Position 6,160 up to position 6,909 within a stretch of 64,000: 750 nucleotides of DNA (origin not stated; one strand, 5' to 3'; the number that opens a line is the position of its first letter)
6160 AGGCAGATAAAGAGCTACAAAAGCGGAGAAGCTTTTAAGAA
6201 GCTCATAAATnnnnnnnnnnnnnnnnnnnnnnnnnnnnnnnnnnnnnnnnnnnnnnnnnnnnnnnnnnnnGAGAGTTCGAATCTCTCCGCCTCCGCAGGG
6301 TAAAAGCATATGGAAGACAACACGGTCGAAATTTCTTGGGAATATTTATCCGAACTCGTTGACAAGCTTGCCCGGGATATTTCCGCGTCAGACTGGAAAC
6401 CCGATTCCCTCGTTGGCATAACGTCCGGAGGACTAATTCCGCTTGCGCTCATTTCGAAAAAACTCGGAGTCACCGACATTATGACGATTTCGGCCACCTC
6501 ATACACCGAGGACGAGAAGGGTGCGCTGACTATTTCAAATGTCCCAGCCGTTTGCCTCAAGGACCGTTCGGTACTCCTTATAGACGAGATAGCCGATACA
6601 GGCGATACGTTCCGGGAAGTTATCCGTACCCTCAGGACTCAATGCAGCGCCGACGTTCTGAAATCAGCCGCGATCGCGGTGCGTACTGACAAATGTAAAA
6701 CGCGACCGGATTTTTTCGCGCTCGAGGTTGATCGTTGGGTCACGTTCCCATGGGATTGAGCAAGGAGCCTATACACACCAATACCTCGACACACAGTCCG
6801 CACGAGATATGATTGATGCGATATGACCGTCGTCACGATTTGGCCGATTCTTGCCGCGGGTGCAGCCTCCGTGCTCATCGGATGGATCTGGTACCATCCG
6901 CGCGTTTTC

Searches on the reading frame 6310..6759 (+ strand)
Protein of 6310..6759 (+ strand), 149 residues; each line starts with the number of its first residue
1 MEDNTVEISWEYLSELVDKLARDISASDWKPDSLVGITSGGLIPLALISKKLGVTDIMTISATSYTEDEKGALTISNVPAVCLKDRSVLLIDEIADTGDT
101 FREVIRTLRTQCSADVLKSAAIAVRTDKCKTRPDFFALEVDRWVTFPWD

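Call 85: search_protein_families(library=ncbifam, proteins=[window:6310-6759:+], max_evalue=0.0001)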
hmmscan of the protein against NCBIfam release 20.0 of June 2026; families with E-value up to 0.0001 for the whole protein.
window:6310-6759:+ (149 aa): 6 families
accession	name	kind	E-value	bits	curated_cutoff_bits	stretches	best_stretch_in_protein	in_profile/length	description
NF006613.0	PRK09177.1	equivalog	2.8e-18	66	138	1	3-149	7-145/159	xanthine phosphoribosyltransferase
NF006605.0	PRK09162.1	equivalog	1.3e-13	50.7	181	1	14-144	24-160/183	hypoxanthine-guanine phosphoribosyltransferase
NF000014.2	tet_prtrans_34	exception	9.4e-11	41.8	345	1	8-149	7-140/154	xanthine phosphoribosyltransferase Tet(34)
TIGR01203.1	HGPRTase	equivalog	4.2e-10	39.6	150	1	8-141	3-142/167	hypoxanthine phosphoribosyltransferase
NF002620.0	PRK02277.1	subfamily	2.1e-08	34.1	115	1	12-114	68-170/201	orotate phosphoribosyltransferase-like protein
TIGR01367.1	pyrE_Therm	equivalog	2.9e-07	30.3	150.25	1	8-131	36-150/187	orotate phosphoribosyltransferase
